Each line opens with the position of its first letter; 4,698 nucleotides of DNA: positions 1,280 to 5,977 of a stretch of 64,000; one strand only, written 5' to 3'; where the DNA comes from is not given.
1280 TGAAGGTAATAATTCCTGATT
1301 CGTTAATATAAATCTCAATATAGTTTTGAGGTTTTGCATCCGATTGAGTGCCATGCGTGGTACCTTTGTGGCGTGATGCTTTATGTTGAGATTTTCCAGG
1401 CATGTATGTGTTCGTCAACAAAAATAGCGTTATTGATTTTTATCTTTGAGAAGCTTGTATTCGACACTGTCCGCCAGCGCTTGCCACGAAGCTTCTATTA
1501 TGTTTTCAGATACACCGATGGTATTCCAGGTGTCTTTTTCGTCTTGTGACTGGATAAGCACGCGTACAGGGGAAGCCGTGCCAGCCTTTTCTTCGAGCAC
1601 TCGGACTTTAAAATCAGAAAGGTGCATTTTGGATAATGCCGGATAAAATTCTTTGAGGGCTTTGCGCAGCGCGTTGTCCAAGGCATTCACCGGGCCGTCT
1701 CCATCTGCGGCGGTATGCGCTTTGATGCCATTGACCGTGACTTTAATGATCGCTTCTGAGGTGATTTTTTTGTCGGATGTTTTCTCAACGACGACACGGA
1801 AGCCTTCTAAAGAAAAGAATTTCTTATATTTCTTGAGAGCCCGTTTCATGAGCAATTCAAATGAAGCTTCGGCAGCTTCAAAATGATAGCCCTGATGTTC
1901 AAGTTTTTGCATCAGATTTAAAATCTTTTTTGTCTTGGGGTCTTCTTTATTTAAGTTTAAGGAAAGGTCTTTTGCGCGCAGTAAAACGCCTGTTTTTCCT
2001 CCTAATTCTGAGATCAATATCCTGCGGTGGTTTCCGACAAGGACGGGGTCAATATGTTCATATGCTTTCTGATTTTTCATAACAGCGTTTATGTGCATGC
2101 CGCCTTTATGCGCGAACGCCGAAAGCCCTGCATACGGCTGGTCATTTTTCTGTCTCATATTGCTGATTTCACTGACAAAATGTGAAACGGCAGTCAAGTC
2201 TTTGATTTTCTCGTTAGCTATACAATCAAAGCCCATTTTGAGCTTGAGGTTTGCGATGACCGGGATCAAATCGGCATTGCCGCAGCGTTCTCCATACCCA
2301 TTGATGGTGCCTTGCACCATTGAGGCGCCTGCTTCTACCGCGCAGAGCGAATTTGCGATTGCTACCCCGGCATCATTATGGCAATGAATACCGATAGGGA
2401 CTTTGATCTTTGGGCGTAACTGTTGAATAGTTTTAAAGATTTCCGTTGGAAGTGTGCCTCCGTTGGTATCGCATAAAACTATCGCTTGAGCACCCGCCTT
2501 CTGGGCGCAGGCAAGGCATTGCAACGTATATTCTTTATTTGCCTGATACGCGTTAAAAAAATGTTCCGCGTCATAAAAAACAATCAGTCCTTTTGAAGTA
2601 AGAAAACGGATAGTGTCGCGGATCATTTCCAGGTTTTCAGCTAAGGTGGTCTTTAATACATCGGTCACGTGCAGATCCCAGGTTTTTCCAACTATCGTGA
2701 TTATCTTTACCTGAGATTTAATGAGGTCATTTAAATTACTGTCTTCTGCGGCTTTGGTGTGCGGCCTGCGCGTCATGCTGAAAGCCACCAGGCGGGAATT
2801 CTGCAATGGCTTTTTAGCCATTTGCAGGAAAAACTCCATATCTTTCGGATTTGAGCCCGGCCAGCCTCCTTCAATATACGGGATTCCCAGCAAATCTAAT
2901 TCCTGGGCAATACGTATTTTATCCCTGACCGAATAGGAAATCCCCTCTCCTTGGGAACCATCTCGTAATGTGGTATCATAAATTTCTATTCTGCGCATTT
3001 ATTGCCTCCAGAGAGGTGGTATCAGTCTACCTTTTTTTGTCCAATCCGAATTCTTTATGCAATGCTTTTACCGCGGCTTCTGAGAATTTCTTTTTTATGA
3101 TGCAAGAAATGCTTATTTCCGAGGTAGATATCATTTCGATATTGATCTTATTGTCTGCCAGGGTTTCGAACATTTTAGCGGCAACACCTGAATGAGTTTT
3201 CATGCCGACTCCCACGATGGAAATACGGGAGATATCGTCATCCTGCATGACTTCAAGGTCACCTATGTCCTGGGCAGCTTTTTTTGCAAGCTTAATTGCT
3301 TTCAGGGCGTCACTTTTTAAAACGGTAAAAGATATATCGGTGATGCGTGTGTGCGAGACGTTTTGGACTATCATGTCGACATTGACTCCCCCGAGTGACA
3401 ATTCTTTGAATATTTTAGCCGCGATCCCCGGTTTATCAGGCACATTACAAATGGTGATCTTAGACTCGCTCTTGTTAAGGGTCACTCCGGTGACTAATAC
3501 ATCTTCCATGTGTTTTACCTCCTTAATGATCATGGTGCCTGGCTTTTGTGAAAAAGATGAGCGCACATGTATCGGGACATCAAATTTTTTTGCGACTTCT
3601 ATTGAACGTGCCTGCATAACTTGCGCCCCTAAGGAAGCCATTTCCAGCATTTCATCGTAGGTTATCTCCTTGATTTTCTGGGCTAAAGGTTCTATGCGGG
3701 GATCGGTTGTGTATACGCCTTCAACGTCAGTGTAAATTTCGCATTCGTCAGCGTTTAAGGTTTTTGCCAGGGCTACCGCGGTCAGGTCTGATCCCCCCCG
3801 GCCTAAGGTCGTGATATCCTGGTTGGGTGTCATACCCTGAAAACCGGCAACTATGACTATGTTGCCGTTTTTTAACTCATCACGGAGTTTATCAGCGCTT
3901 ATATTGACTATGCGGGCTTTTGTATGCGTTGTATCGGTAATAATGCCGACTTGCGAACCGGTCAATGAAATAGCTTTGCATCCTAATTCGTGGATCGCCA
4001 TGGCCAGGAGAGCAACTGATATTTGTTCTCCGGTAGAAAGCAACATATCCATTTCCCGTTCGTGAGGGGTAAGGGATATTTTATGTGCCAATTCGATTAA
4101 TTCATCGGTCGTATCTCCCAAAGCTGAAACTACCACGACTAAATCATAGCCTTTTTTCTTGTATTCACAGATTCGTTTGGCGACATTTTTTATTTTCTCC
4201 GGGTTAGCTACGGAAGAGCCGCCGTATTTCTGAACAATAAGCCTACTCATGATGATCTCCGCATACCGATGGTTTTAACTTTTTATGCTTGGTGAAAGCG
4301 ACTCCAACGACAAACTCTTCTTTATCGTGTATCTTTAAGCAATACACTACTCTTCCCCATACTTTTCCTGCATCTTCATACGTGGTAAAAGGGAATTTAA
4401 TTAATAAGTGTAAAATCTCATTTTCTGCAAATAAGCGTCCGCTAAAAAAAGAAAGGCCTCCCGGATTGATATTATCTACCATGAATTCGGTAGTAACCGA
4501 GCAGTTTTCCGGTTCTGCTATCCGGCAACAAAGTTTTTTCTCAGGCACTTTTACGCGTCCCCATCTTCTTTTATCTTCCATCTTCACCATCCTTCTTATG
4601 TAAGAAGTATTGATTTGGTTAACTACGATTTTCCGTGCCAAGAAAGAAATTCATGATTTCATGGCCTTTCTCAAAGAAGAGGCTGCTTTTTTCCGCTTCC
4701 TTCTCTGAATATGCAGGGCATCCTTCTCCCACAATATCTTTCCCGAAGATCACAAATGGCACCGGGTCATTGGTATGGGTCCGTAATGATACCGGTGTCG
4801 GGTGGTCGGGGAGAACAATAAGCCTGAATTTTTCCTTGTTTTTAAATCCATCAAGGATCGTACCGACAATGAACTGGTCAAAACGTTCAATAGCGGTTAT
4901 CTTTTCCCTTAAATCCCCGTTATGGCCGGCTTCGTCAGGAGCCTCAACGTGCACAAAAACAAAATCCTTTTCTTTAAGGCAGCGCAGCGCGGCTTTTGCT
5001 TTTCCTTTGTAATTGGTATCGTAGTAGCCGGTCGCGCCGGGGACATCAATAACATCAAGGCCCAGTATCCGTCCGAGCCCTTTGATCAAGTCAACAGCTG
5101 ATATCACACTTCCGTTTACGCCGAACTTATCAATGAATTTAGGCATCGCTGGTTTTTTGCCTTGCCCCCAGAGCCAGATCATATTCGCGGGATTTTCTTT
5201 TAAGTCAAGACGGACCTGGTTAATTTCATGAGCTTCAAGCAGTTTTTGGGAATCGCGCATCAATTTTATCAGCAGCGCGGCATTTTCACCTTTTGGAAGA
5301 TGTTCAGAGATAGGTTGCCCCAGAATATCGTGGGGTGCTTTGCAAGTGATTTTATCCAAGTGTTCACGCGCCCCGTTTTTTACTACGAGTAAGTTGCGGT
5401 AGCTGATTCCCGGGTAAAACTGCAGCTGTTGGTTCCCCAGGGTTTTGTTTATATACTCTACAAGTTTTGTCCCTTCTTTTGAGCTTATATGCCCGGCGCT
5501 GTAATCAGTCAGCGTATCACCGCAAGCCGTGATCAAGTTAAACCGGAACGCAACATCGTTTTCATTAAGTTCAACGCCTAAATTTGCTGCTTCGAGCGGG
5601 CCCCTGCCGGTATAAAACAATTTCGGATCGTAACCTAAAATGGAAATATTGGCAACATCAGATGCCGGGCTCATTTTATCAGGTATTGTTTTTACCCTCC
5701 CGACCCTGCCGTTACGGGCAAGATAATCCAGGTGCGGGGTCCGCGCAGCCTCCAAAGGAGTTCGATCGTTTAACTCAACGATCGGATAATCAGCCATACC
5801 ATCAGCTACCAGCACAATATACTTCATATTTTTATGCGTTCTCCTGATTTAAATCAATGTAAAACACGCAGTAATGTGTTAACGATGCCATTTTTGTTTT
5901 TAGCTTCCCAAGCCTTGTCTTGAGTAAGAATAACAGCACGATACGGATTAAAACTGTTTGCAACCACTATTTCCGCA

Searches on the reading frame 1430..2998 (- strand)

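Call 84: search_protein_families(library=pfam, proteins=[window:1430-2998:-], max_evalue=0.0001)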
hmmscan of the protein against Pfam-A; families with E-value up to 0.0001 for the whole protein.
window:1430-2998:- (522 aa): 3 families
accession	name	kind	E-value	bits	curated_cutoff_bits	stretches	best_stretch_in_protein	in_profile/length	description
PF00682.25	HMGL-like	-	4.6e-51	174.2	29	1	3-274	1-259/260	HMGL-like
PF08502.15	LeuA_dimer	-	4.2e-28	98.3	24.9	1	375-515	2-130/131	LeuA allosteric (dimerisation) domain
PF22617.1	HCS_D2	-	1.8e-14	54.3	27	1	291-365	3-76/82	Homocitrate synthase post-HMGL domain-like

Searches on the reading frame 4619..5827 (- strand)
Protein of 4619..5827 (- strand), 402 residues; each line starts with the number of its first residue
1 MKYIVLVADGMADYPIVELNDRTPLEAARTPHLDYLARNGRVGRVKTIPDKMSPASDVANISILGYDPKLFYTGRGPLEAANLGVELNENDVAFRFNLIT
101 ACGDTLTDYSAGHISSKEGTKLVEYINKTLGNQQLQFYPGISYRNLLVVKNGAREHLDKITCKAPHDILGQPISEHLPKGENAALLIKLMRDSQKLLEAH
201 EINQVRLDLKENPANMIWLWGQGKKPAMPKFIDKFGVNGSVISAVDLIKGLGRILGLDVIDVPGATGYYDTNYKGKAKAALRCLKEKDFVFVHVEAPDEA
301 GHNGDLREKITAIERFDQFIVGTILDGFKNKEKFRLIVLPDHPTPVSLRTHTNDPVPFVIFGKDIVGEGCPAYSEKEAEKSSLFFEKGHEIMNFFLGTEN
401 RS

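Call 84: search_protein_families(library=pfam, proteins=[window:4619-5827:-], max_evalue=0.0001)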
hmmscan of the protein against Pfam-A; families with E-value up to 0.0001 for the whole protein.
window:4619-5827:- (402 aa): 2 families
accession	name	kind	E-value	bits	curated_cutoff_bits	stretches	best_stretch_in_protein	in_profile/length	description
PF10143.14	PhosphMutase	-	1.2e-54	185.2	21.5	1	37-203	1-170/170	2,3-bisphosphoglycerate-independent phosphoglycerate mutase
PF01676.23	Metalloenzyme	-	1.8e-47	162.5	24.3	1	1-394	1-248/252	Metalloenzyme superfamily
